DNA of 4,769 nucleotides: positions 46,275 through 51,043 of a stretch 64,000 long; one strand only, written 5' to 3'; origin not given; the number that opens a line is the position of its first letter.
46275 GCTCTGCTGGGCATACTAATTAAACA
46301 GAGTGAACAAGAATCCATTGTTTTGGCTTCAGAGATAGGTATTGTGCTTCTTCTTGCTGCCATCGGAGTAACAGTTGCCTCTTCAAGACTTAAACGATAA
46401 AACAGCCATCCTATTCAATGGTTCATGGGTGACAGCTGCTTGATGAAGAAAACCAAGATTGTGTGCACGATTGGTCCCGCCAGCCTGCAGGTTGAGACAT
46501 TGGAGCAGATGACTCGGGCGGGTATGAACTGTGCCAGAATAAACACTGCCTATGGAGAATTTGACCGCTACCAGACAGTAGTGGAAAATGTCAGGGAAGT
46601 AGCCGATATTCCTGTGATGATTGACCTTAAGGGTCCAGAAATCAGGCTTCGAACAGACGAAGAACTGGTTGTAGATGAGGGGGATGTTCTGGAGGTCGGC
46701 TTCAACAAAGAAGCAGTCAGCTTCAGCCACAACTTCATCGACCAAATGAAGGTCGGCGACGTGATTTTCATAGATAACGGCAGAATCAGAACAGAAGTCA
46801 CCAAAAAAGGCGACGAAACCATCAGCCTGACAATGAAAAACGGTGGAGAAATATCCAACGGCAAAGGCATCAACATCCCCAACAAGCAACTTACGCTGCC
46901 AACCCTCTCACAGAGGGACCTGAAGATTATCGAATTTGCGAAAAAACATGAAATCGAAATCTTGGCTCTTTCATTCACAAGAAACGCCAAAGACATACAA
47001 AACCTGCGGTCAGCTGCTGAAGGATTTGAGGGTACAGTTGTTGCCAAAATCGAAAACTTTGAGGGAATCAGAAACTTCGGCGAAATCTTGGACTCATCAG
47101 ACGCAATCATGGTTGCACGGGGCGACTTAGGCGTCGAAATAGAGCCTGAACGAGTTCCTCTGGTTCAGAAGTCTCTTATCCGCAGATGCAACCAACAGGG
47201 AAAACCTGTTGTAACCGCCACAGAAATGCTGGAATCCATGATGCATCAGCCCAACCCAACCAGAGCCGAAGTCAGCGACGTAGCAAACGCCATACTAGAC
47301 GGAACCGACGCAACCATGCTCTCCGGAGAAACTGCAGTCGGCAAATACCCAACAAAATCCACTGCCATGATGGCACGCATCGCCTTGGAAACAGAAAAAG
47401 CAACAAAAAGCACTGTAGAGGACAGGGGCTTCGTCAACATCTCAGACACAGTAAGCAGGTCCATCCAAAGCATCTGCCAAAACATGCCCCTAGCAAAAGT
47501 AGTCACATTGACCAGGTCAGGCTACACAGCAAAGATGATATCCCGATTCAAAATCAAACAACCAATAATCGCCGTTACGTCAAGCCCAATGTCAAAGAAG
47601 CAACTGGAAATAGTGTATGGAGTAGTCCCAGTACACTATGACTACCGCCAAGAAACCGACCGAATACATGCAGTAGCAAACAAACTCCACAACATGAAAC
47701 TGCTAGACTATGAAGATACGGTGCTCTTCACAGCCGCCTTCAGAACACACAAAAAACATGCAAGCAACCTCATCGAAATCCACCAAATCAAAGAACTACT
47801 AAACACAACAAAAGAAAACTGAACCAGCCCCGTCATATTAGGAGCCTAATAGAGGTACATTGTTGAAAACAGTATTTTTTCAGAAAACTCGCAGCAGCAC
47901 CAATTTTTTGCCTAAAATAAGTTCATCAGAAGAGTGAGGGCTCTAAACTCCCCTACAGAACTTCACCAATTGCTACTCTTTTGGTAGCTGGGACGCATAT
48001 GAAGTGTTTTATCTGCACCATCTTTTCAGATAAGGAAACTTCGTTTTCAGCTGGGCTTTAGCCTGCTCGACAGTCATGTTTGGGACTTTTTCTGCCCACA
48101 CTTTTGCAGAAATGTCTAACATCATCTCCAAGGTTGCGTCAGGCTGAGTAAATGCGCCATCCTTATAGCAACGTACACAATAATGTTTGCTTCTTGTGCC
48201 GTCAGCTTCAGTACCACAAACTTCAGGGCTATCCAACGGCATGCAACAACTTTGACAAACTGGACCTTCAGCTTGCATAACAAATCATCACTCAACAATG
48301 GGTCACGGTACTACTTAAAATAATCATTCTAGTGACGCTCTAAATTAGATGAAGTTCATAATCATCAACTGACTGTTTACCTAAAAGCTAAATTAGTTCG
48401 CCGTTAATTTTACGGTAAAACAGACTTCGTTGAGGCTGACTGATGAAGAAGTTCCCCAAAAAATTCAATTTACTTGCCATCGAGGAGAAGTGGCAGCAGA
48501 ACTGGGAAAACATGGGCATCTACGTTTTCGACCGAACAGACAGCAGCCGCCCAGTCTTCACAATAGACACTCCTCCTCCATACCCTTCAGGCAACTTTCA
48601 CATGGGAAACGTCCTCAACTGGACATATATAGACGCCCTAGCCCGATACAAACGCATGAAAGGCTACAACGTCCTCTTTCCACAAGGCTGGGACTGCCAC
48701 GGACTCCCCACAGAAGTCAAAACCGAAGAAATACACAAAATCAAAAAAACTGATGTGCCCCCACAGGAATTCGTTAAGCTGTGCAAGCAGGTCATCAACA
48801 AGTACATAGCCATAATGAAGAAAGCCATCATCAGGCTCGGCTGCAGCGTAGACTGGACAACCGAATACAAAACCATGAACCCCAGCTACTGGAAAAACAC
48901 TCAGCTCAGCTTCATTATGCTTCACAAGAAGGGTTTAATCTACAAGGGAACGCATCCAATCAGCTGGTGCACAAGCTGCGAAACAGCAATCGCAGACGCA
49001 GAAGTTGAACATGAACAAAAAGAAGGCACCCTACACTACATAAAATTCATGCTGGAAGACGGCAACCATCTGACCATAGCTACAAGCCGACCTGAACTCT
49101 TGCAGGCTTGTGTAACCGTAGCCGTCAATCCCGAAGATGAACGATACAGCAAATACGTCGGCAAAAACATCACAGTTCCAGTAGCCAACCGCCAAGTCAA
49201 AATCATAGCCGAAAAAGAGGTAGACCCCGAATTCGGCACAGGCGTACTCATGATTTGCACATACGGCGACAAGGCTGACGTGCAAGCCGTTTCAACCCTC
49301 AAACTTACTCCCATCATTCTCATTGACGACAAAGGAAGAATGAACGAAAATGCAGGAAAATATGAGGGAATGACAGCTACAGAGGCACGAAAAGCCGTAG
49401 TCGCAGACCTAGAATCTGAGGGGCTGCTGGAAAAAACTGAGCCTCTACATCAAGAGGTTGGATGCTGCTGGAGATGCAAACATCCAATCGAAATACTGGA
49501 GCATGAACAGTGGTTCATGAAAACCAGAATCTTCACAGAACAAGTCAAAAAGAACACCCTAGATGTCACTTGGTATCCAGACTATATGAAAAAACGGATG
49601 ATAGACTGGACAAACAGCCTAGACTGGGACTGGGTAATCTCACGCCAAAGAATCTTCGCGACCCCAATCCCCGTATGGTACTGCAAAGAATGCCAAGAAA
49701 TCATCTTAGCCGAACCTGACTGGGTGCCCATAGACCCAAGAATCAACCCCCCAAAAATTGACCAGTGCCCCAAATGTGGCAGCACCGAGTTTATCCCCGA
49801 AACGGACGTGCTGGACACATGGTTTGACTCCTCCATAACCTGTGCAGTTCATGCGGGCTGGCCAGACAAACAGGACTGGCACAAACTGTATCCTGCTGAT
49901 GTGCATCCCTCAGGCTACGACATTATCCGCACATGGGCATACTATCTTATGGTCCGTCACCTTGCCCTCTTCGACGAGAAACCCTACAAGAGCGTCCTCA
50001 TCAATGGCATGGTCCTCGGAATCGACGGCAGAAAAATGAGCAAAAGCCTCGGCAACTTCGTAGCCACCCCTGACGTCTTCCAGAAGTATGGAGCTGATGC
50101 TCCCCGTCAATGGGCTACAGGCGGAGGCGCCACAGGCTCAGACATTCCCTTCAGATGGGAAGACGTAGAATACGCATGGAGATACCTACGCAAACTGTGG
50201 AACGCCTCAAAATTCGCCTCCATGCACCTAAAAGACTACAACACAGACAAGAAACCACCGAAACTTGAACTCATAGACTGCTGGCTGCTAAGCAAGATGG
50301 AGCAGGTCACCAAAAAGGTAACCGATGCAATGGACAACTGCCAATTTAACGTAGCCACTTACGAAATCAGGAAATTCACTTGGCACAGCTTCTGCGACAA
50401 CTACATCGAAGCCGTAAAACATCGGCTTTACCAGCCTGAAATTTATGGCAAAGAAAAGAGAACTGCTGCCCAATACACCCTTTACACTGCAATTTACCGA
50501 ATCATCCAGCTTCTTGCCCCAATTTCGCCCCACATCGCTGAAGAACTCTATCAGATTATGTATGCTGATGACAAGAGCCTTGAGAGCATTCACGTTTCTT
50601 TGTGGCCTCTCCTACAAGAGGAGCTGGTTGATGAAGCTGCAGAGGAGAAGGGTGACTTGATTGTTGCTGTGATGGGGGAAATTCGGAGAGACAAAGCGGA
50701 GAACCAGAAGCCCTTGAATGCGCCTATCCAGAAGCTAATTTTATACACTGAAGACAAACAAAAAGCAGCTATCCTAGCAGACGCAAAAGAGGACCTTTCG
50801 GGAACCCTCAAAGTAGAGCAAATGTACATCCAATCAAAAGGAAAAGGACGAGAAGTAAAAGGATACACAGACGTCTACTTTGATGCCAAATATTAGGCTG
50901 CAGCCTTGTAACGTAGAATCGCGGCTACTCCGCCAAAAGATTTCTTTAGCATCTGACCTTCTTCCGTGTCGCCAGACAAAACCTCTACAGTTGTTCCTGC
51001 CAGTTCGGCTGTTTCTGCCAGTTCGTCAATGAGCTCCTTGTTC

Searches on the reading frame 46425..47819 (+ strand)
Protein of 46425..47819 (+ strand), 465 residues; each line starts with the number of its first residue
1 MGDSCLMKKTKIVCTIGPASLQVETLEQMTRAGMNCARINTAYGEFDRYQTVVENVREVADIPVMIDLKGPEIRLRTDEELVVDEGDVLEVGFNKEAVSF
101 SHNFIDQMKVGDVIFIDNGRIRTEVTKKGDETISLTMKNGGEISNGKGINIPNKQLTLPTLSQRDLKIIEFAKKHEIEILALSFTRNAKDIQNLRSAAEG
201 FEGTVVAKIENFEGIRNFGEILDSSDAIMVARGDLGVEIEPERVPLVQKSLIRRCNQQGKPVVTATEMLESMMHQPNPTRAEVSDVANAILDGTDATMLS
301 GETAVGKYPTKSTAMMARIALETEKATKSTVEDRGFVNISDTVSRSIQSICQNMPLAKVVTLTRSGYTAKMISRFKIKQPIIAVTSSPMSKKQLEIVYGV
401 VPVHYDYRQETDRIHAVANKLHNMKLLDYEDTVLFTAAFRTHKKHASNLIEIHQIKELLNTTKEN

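Call 43: search_protein_families(library=pfam, proteins=[window:46425-47819:+])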
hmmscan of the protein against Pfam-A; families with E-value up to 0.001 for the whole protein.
window:46425-47819:+ (465 aa): 2 families
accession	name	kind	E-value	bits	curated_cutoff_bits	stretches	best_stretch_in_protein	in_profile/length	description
PF00224.27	PK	-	8.7e-104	347.6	30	1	7-312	1-327/328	Pyruvate kinase, barrel domain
PF02887.21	PK_C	-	2.9e-21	76.1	28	1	341-453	1-114/114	Pyruvate kinase, alpha/beta domain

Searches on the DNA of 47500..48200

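Call 31: search_rna_families(source=window, start=47500, end=48200, threshold=evalue, max_evalue=1, show_alignments=2)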
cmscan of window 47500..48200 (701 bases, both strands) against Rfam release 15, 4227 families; matches with E-value up to 1: 0.
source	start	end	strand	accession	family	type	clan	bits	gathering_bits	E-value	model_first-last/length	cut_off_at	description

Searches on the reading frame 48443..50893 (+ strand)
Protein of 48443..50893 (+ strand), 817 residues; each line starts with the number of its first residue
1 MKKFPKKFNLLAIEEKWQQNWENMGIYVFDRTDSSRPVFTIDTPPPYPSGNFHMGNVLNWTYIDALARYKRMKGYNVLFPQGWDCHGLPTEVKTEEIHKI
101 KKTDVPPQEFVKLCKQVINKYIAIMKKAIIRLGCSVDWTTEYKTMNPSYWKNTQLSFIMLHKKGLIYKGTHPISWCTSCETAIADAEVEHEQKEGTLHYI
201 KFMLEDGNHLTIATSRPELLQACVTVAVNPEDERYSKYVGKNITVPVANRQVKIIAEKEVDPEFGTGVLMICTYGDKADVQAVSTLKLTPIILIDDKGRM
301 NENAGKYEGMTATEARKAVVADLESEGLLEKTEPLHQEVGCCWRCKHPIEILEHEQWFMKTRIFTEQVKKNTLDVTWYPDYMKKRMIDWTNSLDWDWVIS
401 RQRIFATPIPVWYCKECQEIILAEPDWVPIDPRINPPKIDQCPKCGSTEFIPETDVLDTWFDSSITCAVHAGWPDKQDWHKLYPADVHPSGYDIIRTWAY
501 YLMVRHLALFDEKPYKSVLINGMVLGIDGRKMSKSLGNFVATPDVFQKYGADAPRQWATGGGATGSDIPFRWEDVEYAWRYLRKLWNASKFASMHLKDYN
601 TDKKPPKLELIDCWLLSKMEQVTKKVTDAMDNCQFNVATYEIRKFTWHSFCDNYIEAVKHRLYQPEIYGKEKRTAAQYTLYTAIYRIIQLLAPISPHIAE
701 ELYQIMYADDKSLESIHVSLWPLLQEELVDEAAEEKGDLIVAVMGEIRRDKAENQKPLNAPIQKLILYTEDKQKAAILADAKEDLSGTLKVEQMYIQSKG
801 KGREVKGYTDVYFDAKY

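Call 43: search_protein_families(library=pfam, proteins=[window:48443-50893:+])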
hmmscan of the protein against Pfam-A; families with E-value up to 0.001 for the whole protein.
window:48443-50893:+ (817 aa): 4 families
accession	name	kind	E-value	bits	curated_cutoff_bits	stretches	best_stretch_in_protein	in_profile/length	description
PF00133.28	tRNA-synt_1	-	8.4e-101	338.1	22.7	1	16-568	1-411/414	tRNA synthetases class I (I, L, M and V)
PF08264.19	Anticodon_1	-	1.6e-36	125.8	25.1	1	612-764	1-146/148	Anticodon-binding domain of tRNA ligase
PF09334.17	tRNA-synt_1g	-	4.9e-25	88.6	20.1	2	40-190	2-137/391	tRNA synthetases class I (M)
PF01406.26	tRNA-synt_1e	-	7.5e-10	39.1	27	1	486-555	209-277/301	tRNA synthetases class I (C) catalytic domain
